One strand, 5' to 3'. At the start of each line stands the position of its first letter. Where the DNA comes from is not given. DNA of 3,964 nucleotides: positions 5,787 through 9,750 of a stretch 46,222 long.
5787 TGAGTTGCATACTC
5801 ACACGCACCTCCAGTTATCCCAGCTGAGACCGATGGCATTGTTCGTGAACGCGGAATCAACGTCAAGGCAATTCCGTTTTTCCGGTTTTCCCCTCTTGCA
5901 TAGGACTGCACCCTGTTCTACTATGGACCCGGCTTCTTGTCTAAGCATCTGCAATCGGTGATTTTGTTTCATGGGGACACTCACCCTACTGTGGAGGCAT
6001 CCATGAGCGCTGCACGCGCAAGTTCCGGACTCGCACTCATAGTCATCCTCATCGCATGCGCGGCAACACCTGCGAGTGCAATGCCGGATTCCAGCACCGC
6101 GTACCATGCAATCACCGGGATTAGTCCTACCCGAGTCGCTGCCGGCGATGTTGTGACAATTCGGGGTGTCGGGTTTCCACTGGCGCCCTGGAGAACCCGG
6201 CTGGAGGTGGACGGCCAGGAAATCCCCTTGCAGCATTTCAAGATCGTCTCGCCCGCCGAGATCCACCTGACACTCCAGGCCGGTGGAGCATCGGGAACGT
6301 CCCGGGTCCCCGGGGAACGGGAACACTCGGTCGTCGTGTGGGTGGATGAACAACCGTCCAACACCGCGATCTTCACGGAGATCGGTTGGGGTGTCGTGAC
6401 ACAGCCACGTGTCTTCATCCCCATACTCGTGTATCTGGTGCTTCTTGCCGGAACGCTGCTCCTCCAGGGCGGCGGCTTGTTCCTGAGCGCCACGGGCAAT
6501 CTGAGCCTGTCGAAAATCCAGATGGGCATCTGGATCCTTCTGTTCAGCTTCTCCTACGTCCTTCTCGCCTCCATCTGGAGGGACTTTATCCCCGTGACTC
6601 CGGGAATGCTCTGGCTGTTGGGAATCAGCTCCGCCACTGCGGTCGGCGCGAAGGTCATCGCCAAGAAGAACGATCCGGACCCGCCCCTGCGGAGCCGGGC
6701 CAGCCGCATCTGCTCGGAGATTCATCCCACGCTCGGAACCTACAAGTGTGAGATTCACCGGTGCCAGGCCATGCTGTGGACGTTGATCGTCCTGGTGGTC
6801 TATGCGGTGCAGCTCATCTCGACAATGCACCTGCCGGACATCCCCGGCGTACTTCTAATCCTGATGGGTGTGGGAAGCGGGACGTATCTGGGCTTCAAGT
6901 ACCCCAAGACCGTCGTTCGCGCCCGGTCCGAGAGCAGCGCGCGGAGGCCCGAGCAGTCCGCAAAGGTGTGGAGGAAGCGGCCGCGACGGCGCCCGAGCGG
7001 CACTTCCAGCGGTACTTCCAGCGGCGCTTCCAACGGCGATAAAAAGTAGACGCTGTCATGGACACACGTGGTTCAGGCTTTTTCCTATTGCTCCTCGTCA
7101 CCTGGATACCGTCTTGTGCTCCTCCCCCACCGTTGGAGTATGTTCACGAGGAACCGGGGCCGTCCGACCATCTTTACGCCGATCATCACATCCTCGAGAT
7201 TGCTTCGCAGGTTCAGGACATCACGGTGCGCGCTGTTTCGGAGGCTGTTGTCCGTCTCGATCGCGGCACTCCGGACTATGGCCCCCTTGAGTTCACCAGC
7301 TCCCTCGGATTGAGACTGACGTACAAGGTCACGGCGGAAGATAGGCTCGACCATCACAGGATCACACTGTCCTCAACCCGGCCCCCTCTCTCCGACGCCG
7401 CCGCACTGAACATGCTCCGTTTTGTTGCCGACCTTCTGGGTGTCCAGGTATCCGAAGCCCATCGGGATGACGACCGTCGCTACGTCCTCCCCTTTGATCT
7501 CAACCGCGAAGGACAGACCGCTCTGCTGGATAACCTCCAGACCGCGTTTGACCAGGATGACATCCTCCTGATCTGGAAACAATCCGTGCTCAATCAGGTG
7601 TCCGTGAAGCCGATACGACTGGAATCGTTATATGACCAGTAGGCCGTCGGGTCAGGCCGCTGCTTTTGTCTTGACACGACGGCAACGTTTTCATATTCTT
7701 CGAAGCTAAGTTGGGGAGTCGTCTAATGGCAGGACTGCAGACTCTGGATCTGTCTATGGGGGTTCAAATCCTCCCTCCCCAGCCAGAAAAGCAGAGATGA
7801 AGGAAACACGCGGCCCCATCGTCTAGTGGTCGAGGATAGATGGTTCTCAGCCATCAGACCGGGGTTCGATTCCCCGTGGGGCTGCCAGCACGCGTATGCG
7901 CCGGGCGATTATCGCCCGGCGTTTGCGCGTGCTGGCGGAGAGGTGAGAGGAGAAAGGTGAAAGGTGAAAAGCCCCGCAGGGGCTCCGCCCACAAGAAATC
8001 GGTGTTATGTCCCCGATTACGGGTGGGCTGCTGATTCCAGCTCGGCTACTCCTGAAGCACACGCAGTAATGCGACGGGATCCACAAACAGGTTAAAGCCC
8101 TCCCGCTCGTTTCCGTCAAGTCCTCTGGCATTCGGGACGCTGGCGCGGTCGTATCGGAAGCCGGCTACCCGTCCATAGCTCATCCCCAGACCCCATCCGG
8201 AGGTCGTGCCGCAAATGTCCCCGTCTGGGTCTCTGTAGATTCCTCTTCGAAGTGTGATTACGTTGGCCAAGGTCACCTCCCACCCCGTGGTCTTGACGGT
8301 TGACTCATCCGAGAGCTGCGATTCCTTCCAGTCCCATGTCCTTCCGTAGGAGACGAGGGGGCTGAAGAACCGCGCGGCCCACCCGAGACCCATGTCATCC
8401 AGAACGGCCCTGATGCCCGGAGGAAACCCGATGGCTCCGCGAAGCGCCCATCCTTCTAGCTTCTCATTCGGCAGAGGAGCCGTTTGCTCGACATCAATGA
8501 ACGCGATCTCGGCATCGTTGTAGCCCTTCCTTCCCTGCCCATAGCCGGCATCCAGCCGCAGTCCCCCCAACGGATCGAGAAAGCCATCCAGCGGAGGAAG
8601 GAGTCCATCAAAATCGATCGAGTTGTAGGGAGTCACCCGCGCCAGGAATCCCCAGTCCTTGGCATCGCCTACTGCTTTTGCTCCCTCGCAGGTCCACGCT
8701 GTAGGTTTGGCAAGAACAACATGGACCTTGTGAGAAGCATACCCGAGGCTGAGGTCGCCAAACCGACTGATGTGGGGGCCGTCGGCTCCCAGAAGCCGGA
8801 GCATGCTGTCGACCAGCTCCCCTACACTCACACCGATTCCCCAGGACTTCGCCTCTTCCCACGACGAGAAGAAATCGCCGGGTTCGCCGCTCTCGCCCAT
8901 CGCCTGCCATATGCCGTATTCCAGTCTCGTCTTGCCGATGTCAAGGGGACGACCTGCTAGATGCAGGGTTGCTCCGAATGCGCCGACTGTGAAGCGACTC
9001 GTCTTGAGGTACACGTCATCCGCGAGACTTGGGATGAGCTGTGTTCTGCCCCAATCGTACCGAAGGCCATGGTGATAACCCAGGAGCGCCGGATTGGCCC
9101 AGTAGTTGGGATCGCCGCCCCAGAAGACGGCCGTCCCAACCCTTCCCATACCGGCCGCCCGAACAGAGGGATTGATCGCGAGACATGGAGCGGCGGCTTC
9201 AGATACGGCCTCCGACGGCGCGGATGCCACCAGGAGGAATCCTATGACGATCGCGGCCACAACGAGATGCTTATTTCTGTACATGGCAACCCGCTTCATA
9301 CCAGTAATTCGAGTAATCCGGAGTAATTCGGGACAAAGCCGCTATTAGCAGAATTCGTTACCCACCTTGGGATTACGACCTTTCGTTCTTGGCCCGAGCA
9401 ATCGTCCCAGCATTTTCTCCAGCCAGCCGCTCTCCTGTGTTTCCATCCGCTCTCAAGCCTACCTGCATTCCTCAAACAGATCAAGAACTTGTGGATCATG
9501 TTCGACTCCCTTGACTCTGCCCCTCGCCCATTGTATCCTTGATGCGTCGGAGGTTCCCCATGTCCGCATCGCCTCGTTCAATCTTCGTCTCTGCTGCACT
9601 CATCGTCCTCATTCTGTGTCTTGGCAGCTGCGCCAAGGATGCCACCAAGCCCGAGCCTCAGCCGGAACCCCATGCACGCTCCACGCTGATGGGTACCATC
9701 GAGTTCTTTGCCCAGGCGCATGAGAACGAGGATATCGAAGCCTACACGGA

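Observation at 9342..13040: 157-bp noncoding direct repeat pair with a 52-nt invariant core, upstream of two unrelated surface-protein genes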

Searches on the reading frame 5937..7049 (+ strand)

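Call 48: search_protein_families(library=pfam, proteins=[window:5937-7049:+], max_evalue=0.001)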
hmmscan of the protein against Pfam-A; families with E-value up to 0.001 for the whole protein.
window:5937-7049:+ (370 aa): 1 family
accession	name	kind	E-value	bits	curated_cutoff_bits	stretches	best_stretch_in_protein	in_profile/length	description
PF01833.30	TIG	-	7.9e-05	23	20.9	1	59-139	3-75/84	IPT/TIG domain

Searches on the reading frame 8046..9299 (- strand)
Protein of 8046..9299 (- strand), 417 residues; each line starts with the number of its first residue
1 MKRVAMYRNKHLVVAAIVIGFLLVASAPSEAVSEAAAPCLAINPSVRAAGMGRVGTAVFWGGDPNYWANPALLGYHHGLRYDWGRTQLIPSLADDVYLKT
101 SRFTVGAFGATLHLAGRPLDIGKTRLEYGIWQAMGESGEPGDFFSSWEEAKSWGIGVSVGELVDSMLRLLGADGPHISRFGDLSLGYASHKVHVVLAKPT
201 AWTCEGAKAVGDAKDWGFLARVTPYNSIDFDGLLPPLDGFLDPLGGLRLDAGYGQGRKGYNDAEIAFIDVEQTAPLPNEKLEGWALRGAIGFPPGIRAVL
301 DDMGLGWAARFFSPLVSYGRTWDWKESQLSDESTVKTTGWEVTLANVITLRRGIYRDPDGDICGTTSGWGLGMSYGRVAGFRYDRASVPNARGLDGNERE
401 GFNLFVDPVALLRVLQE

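Call 13: search_protein_families(library=pfam, proteins=[window:8046-9299:-], max_evalue=0.01)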
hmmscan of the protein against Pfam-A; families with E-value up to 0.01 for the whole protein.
window:8046-9299:- (417 aa): 0 families

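Call 14: search_protein_families(library=ncbifam, proteins=[window:8046-9299:-], max_evalue=0.01)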
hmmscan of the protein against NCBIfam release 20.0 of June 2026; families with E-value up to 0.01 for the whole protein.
window:8046-9299:- (417 aa): 1 family
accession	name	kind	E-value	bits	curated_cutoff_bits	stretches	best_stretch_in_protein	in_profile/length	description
NF033709.1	PorV_fam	subfamily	1.3e-05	25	90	1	35-126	2-94/326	PorV/PorQ family protein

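Call 15: find_encoding_contigs(protein=window:8046-9299:-, flank=10000, max_places=10)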
Protein window:8046-9299:- (417 aa): 3 contigs read that carry it; 2 places shown.
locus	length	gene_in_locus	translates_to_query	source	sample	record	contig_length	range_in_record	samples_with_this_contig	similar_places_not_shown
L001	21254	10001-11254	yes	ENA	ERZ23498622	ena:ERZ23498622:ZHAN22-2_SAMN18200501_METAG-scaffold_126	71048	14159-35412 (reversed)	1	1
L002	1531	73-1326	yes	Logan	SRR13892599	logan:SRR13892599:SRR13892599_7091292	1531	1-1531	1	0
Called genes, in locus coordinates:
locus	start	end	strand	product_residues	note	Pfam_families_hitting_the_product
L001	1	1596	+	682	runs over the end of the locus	PF00456:Transketolase_N, PF02779:Transket_pyr, PF02780:Transketolase_C, PF22613:Transketolase_C_1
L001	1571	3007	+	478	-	PF03446:NAD_binding_2, PF00393:6PGD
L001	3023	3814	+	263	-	PF02567:PhzC-PhzF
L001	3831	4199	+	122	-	-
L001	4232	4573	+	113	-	PF08818:DUF1801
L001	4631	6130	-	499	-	PF13860:FlgD_ig (weak)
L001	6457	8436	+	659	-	-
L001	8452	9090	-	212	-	-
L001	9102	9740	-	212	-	-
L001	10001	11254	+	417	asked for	-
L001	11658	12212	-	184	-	-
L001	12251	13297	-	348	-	-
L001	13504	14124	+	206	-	PF02223:Thymidylate_kin, PF13521:AAA_28 (weak)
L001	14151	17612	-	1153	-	PF01364:Peptidase_C25, PF01839:FG-GAP (faint), PF13205:Big_5, PF13517:FG-GAP_3, PF13860:FlgD_ig (weak)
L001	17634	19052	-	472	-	-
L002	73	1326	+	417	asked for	-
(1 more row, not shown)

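Call 19: find_homologous_proteins(query=window:8046-9299:-)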
Query window:8046-9299:- (417 aa): 70 proteins with E <= 0.001 among 8000 candidates.
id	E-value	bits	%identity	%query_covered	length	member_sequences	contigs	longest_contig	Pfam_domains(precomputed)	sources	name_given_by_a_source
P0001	6.4e-282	953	100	99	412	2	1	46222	-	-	-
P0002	3.6e-105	370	46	91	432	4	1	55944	-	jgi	jgi:hypothetical protein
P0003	1.7e-103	365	46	91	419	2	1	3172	-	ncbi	-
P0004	7.6e-96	340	42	98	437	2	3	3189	-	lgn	-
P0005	2.1e-92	328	42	97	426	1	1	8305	-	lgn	-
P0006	4.2e-91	324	42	98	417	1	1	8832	-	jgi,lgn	jgi:hypothetical protein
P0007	2.8e-89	318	42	93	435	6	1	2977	-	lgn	-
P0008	1.8e-88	315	44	88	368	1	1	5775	-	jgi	jgi:hypothetical protein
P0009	1.4e-87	312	45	96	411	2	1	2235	-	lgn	-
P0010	2.9e-86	308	42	95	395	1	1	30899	-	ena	-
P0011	3.2e-86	308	41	96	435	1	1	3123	-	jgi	jgi:hypothetical protein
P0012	4.0e-86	308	42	97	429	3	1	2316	-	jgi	jgi:hypothetical protein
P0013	4.8e-86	307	42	96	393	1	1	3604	-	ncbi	-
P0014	1.3e-85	306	40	96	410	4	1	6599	-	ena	-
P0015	1.8e-85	305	45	87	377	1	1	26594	-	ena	-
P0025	2.1e-80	289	41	96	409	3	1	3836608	-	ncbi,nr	ncbi:MAG: hypothetical protein JSW67_07920 [Candidatus Latescibacterota bacterium]|nr:MAG: hypotheti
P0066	3.1e-28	117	34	92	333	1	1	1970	PF03687.21,PF03349.23,PF19572.6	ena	-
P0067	1.8e-27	114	35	91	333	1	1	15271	PF03687.21,PF03349.23,PF19572.6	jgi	jgi:hypothetical protein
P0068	2.0e-27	114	35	90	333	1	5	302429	PF03687.21,PF03349.23,PF19572.6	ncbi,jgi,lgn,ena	-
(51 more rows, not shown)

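Call 20: find_encoding_contigs(protein=P0002, flank=10000, max_places=3)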
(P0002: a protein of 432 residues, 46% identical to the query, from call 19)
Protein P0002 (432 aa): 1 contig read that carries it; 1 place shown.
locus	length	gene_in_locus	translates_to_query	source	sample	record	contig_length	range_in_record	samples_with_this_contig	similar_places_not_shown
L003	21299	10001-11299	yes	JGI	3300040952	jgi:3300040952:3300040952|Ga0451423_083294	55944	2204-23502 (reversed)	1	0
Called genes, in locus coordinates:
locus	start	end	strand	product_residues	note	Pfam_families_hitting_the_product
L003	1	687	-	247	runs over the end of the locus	PF00293:NUDIX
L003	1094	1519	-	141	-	-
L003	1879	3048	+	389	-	PF00165:HTH_AraC (faint), PF12833:HTH_18, PF06029:AlkA_N, PF00730:HhH-GPD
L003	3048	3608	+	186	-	PF02870:Methyltransf_1N, PF01035:DNA_binding_1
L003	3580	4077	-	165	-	-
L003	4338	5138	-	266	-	PF01569:PAP2, PF22778:VCPO_2nd (faint)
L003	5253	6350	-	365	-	-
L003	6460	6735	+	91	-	PF12801:Fer4_5 (weak)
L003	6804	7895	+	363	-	PF04338:DUF481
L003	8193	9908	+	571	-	PF01839:FG-GAP (faint), PF13517:FG-GAP_3 (weak), PF25292:Beta-prop_CGLA (faint), PF13517:FG-GAP_3, PF18962:Por_Secre_tail (weak)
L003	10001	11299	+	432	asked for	-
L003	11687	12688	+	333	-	PF01180:DHO_dh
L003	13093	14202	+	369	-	PF13810:DUF4185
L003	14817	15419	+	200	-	PF07638:Sigma70_ECF (weak), PF04542:Sigma70_r2, PF08281:Sigma70_r4_2, PF04545:Sigma70_r4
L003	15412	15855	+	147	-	-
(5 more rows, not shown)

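Call 21: find_encoding_contigs(protein=P0025, flank=10000, max_places=3)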
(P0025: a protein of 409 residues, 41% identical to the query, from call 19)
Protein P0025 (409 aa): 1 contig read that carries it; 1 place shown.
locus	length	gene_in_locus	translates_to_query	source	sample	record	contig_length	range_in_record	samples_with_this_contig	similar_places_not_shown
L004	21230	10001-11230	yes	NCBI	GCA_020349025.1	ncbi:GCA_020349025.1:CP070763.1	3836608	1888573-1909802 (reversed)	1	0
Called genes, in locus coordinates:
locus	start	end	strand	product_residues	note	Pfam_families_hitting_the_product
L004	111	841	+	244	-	-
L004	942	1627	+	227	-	PF13860:FlgD_ig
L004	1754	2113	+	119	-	-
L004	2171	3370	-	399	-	-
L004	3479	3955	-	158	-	PF19780:DUF6265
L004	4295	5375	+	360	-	PF00005:ABC_tran, PF13304:AAA_21 (weak)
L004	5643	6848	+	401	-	PF00266:Aminotran_5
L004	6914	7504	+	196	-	PF13580:SIS_2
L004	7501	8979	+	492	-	PF00294:PfkB, PF01467:CTP_transf_like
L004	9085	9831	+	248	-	PF03848:TehB, PF08241:Methyltransf_11, PF08242:Methyltransf_12, PF13649:Methyltransf_25, PF13847:Methyltransf_31 (weak)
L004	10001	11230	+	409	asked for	-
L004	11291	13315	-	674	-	PF01432:Peptidase_M3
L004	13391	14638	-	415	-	PF13692:Glyco_trans_1_4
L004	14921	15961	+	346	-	PF01075:Glyco_transf_9 (weak)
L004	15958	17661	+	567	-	-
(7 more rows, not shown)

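Call 35: find_related_loci(query=A3, collection=metagenome_contigs, flank=3000)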
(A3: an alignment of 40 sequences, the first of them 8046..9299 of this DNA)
Query A3 (417 aa) in metagenome_contigs; peptide patterns used: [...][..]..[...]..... (x = any residue, [..] = any of these).
142 stretches matched a pattern; 84 encode a relative of the query (tblastn E <= 1e-3); the best 80 are kept; 80 distinct loci.
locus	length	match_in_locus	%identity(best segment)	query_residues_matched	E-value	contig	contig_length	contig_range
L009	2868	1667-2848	45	25-416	1e-101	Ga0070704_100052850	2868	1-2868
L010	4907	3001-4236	42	12-416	4e-96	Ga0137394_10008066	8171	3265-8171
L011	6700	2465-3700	42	12-416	2e-95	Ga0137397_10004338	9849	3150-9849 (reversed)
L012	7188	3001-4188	43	39-416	1e-94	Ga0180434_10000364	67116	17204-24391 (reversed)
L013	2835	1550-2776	41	6-415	1e-94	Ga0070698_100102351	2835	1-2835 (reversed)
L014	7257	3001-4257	40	5-416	2e-91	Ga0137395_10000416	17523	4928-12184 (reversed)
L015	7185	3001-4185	42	29-416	1e-90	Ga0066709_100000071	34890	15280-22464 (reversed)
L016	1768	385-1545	42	15-416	2e-95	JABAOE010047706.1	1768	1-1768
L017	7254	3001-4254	40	2-412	1e-87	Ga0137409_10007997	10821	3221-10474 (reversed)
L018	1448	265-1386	43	34-417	2e-92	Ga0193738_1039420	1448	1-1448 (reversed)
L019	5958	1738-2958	40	12-412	2e-86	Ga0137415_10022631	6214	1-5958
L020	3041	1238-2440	43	33-416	3e-87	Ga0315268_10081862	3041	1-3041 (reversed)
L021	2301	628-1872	36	3-409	7e-88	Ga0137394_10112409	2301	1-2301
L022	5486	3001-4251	40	2-412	1e-84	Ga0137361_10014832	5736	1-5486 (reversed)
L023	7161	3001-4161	41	28-415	2e-84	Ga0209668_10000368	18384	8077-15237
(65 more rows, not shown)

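Call 45: find_encoding_contigs(protein=P0015, flank=10000, max_places=2)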
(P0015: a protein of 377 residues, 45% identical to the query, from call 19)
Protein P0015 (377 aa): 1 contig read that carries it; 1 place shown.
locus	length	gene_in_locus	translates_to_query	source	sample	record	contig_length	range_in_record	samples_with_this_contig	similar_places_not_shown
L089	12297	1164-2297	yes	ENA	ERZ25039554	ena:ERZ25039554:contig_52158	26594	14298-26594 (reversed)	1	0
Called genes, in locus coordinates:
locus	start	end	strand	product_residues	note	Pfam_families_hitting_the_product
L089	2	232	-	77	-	?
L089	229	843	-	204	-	PF04542:Sigma70_r2, PF08281:Sigma70_r4_2, PF04545:Sigma70_r4 (weak)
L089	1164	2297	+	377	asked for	-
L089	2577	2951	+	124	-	-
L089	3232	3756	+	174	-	PF06580:His_kinase, PF02518:HATPase_c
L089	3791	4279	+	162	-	PF00072:Response_reg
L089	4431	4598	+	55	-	PF04397:LytTR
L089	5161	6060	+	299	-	PF02863:Arg_repressor_C, PF00764:Arginosuc_synth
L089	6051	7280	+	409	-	PF20979:Arginosuc_syn_C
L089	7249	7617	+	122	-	-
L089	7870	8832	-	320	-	-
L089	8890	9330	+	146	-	PF00202:Aminotran_3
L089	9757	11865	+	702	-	PF00202:Aminotran_3 (weak), PF02729:OTCace_N, PF00185:OTCace (weak), PF00696:AA_kinase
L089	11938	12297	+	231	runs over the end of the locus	-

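Call 46: find_encoding_contigs(protein=P0010, flank=10000, max_places=2)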
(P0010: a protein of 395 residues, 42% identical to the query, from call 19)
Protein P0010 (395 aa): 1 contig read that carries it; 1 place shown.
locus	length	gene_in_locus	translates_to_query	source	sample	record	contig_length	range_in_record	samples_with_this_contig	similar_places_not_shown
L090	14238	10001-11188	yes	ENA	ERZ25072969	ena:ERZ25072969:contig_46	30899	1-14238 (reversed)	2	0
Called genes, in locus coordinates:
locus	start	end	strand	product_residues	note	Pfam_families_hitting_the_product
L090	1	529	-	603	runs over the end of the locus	PF02310:B12-binding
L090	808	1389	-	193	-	PF02230:Abhydrolase_2, PF01738:DLH, PF00561:Abhydrolase_1 (faint), PF12146:Hydrolase_4 (faint), PF00326:Peptidase_S9 (weak)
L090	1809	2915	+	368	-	PF02463:SMC_N (faint), PF00005:ABC_tran (faint), PF13304:AAA_21 (faint)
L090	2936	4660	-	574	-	-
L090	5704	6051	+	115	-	-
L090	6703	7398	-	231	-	PF00158:Sigma54_activat, PF14532:Sigma54_activ_2 (weak), PF25601:AAA_lid_14, PF02954:HTH_8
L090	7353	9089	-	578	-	PF00515:TPR_1 (faint), PF07719:TPR_2 (faint), PF13181:TPR_8 (faint), PF28559:TPR_SusR (faint), PF13374:TPR_10 (faint), PF13424:TPR_12, PF17874:TPR_MalT, PF13424:TPR_12, +1 more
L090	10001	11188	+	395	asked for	-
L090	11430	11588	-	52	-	PF13860:FlgD_ig (weak)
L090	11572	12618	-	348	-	-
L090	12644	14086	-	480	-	-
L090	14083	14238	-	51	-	?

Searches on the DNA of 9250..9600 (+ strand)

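Call 26: search_rna_families(source=window, start=9250, end=9600, threshold=evalue, max_evalue=10)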
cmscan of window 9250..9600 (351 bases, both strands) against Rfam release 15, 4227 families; matches with E-value up to 10: 1.
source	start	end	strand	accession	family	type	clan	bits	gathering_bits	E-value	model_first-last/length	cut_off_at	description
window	9514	9573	-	RF01276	sR53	Gene; snRNA; snoRNA; CD-box;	-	13.5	49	0.8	1-60/60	no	Small nucleolar RNA sR53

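Call 41: search_dna_similar(query=window:9320-9498:+, collection=plasmids, mode=distant, max_evalue=0.01)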
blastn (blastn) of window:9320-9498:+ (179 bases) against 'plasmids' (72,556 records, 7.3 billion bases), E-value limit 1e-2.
No match.

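Call 42: search_dna_similar(query=window:9320-9498:+, collection=phages, mode=distant, max_evalue=0.01)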
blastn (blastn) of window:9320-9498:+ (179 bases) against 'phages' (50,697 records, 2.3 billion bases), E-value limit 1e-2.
No match.
